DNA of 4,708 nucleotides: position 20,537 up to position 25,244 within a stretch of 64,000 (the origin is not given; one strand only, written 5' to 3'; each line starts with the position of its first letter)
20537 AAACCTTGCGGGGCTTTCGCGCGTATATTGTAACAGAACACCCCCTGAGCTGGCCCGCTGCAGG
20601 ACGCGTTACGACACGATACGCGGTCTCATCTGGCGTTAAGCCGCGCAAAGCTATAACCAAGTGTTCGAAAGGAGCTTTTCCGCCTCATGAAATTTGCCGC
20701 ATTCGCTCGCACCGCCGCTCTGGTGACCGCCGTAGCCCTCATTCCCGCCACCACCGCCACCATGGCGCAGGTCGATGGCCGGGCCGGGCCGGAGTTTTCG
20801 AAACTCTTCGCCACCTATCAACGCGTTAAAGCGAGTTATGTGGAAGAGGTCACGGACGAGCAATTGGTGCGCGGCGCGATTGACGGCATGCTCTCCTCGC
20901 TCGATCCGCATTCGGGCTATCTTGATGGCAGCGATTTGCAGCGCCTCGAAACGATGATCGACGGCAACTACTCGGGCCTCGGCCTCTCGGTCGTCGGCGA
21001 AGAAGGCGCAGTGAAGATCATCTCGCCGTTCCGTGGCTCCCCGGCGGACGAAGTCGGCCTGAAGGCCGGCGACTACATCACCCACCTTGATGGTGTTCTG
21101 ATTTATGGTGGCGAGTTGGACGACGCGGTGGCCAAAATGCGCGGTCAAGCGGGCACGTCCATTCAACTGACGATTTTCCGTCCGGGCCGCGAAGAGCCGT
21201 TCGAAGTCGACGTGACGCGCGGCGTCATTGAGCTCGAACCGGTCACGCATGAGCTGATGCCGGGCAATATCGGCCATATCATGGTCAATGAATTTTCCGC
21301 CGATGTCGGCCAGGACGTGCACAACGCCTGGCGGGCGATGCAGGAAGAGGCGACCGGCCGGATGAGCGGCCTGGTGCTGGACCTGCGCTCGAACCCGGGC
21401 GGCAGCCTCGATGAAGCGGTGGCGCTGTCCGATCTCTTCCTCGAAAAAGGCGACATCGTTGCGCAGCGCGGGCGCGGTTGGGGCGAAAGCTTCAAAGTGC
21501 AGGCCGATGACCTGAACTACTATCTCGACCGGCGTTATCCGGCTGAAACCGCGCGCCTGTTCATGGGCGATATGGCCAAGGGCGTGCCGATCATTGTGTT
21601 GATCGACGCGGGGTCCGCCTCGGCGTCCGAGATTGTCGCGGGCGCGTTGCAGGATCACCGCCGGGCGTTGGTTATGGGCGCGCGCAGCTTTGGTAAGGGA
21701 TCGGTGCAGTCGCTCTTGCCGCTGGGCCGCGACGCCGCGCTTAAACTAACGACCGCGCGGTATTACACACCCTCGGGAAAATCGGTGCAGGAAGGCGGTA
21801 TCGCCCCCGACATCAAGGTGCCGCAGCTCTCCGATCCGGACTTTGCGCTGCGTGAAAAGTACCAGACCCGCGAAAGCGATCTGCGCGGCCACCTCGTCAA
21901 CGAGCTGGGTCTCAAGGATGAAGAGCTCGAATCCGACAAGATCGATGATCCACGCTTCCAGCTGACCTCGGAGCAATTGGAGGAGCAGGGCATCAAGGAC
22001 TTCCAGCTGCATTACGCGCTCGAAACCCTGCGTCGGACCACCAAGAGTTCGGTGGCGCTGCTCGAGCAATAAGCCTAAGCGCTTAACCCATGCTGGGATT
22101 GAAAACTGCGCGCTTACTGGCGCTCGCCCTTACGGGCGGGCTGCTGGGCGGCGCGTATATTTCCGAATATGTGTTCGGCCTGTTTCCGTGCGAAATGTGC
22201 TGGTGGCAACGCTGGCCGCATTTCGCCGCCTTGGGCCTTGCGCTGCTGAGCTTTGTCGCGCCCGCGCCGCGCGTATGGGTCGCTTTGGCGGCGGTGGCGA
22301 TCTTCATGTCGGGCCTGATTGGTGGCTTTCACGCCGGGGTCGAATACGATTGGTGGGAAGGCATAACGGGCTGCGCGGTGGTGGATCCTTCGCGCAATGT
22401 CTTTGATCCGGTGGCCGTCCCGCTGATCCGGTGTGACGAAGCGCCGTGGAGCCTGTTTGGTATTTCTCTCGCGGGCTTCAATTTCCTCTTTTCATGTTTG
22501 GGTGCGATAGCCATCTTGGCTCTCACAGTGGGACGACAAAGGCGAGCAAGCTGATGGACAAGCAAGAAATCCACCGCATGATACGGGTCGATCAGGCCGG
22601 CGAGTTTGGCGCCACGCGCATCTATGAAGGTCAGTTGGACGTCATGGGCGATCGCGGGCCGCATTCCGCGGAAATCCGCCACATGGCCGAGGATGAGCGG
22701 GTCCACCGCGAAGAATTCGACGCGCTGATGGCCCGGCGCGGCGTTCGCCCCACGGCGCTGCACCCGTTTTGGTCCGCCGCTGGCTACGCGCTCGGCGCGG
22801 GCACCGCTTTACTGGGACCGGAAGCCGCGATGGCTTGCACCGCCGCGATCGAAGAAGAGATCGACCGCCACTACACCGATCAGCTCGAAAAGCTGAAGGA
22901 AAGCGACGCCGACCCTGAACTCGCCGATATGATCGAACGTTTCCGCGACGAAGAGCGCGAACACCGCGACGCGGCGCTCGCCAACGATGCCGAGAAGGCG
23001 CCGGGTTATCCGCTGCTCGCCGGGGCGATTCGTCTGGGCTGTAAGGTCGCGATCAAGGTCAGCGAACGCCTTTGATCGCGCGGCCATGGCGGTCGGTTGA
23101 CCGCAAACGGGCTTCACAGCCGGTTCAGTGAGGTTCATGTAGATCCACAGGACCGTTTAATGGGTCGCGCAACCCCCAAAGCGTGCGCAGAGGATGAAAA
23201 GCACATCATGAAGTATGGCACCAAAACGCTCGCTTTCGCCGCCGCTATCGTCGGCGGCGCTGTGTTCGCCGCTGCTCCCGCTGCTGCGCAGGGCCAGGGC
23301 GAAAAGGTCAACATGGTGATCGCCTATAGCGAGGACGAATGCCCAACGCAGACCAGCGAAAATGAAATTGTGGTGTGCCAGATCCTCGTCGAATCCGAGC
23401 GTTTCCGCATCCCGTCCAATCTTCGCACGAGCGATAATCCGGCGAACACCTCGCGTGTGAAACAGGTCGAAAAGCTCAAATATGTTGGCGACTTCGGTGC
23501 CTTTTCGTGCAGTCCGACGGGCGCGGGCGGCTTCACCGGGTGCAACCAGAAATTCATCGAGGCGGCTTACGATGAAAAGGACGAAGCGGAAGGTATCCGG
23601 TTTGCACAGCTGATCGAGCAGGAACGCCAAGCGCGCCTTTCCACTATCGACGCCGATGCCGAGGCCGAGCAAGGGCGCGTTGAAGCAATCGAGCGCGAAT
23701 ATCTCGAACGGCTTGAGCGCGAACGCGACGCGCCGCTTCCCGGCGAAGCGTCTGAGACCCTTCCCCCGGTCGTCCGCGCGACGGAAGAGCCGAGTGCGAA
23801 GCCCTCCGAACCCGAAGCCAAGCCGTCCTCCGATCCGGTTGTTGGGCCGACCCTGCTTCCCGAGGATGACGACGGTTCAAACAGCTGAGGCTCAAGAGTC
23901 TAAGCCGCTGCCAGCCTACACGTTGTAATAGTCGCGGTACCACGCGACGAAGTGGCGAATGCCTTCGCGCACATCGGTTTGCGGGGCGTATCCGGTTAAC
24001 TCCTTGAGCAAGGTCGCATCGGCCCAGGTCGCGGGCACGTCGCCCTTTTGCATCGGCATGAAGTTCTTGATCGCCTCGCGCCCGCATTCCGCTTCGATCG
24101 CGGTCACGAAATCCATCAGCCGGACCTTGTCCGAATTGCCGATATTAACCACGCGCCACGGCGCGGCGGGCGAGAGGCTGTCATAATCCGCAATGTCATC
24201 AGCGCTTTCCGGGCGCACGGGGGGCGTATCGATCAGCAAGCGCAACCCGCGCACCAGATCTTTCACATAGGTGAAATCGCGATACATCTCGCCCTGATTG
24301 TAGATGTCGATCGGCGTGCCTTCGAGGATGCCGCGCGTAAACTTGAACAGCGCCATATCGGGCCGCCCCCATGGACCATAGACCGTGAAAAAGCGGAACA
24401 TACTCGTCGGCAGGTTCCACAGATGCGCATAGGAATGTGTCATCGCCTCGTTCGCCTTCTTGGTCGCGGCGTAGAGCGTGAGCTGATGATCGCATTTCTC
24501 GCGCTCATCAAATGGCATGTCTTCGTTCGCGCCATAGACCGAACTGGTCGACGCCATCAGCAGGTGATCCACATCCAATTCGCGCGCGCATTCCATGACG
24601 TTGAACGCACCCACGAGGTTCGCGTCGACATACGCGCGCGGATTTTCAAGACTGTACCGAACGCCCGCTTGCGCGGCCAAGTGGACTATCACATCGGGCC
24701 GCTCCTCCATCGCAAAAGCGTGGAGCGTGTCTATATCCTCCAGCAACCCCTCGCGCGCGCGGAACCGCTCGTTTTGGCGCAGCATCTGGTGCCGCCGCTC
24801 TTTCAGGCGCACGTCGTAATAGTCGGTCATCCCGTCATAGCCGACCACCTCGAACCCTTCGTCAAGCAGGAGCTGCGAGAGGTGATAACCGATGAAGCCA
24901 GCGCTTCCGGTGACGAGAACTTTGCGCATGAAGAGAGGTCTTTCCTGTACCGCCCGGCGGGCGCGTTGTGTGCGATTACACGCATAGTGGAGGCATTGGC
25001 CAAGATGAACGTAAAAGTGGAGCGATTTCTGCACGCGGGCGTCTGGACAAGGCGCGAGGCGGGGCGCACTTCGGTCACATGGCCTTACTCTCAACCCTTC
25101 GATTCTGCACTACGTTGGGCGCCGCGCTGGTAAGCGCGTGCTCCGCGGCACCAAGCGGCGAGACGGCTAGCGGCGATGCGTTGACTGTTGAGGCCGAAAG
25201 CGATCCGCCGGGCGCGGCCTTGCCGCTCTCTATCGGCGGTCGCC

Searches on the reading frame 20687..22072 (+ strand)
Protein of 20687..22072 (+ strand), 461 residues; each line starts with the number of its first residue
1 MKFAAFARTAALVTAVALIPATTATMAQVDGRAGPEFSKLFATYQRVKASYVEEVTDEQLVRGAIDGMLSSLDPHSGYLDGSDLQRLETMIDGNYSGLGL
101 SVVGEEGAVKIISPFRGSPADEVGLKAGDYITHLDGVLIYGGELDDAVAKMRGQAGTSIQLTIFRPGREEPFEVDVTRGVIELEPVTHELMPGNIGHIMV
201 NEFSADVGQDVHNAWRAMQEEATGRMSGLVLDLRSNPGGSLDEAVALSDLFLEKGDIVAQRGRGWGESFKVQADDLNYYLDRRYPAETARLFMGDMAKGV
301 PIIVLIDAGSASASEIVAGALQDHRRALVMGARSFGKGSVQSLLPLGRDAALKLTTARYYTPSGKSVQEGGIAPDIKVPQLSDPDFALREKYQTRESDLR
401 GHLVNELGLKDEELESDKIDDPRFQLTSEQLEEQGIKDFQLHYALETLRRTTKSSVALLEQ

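Call 91: search_protein_families(library=pfam, proteins=[window:20687-22072:+], max_evalue=0.00001)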
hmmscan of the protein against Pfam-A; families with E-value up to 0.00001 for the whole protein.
window:20687-22072:+ (461 aa): 5 families
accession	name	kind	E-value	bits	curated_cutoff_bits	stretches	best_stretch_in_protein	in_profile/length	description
PF03572.23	Peptidase_S41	-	9.9e-49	165.5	24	1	194-378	1-165/165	Peptidase family S41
PF22694.1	CtpB_N-like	-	8.4e-12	45.8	27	1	33-80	34-82/85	Activating protease CtpB N-terminal domain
PF13180.12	PDZ_2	-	3.9e-10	40.3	27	1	97-176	2-80/80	PDZ domain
PF17820.7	PDZ_6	-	1.8e-09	37.6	27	1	117-163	8-52/54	PDZ domain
PF00595.29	PDZ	-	3e-07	31.2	23.2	1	94-163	8-80/81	PDZ domain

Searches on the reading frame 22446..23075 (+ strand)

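Call 91: search_protein_families(library=pfam, proteins=[window:22446-23075:+], max_evalue=0.00001)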
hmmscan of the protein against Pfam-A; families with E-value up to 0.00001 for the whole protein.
window:22446-23075:+ (209 aa): 2 families
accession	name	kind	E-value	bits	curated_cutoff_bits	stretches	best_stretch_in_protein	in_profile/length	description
PF03232.19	COQ7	-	7e-65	218.2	23.5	1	41-206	2-169/169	Ubiquinone biosynthesis protein COQ7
PF02915.23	Rubrerythrin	-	1.9e-07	31.9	22.8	1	51-177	8-133/137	Rubrerythrin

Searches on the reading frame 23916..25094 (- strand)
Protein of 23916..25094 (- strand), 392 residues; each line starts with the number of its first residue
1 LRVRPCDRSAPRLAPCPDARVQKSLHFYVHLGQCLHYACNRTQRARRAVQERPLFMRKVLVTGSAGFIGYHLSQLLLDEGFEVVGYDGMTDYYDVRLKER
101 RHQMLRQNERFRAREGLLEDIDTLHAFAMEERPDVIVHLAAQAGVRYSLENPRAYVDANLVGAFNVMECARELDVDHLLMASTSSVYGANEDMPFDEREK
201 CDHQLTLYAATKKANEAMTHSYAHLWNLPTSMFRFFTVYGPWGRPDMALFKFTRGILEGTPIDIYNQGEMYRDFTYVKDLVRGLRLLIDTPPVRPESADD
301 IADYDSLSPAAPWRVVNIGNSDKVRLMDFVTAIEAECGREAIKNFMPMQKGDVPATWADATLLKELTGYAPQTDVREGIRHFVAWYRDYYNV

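Call 77: search_protein_families(library=pfam, proteins=[window:23916-25094:-], max_evalue=0.0001)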
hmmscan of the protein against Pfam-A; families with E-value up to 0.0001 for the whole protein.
window:23916-25094:- (392 aa): 7 families
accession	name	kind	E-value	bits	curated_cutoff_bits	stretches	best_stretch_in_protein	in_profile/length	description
PF01370.27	Epimerase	-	4e-50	170.9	20.9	1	59-290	1-227/240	NAD dependent epimerase/dehydratase family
PF16363.11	GDP_Man_Dehyd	-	5.4e-48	164.6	27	1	60-381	1-331/332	GDP-mannose 4,6 dehydratase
PF04321.23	RmlD_sub_bind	-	2.8e-13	50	27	1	58-288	2-197/287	RmlD substrate binding domain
PF01073.25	3Beta_HSD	-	7.3e-12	45.3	22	1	60-280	1-221/280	3-beta hydroxysteroid dehydrogenase/isomerase family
PF02719.21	Polysacc_synt_2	-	1.1e-09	38.4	20.2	1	59-184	1-129/293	Polysaccharide biosynthesis protein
PF07993.18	NAD_binding_4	-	3e-08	33.6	20.1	1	131-240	87-209/258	Male sterility protein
PF00106.31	adh_short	-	5.6e-05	23.2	26.6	0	58-224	2-165/195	short chain dehydrogenase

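Call 78: search_protein_families(library=ncbifam, proteins=[window:23916-25094:-], max_evalue=1e-10)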
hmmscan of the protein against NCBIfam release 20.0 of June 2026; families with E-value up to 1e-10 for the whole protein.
window:23916-25094:- (392 aa): 19 families
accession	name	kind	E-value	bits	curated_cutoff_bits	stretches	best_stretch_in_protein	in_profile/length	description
TIGR01181.1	dTDP_gluc_dehyt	equivalog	1.8e-38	132.5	365.1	1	58-289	1-232/321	dTDP-glucose 4,6-dehydratase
TIGR04180.1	EDH_00030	hypoth_equivalog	2.6e-37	128.5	475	1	59-372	1-295/297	NAD-dependent 4,6-dehydratase LegB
TIGR01179.1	galE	equivalog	9.6e-37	126.5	262.3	1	58-240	1-178/332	UDP-glucose 4-epimerase GalE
NF011728.1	PRK15181.1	equivalog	7.3e-28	97.6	760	1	57-389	16-340/348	Vi polysaccharide biosynthesis UDP-N-acetylglucosaminuronic acid C-4 epimerase TviC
TIGR02622.1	CDP_4_6_dhtase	equivalog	2.3e-22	79.6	278.45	1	57-224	5-170/352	CDP-glucose 4,6-dehydratase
NF007582.0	PRK10217.1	equivalog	3e-22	79.2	698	1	56-288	1-240/355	dTDP-glucose 4,6-dehydratase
NF007956.0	PRK10675.1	subfamily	2.1e-21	76.4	394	1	58-220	2-161/338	UDP-glucose 4-epimerase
NF007490.0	PRK10084.1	subfamily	4.8e-20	71.9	649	1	58-289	2-248/361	dTDP-glucose 4,6-dehydratase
TIGR02197.1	heptose_epim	equivalog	2.1e-18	66.6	274.6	1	59-290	1-232/316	ADP-glyceromanno-heptose 6-epimerase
TIGR01472.1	gmd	equivalog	6.5e-16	58.5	415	1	58-289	2-240/342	GDP-mannose 4,6-dehydratase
NF042423.1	oxyalk_red_Shew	equivalog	2.8e-15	56.2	580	1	56-241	8-177/331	2-alkyl-3-oxoalkanoate reductase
NF041015.1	UDPsulfquin_syn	equivalog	6.4e-14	51.7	575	0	58-190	2-151/384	UDP-sulfoquinovose synthase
NF008872.0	PRK11908.1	equivalog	3.3e-13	49.4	294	1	56-289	1-238/349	bifunctional UDP-4-keto-pentose/UDP-xylose synthase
NF042422.1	oxyalk_red_OleD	equivalog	4.3e-13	49.3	580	1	58-241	2-171/329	2-alkyl-3-oxoalkanoate reductase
NF043036.1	ErythonDh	equivalog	1.2e-12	47.7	325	1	58-257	2-198/321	D-erythronate dehydrogenase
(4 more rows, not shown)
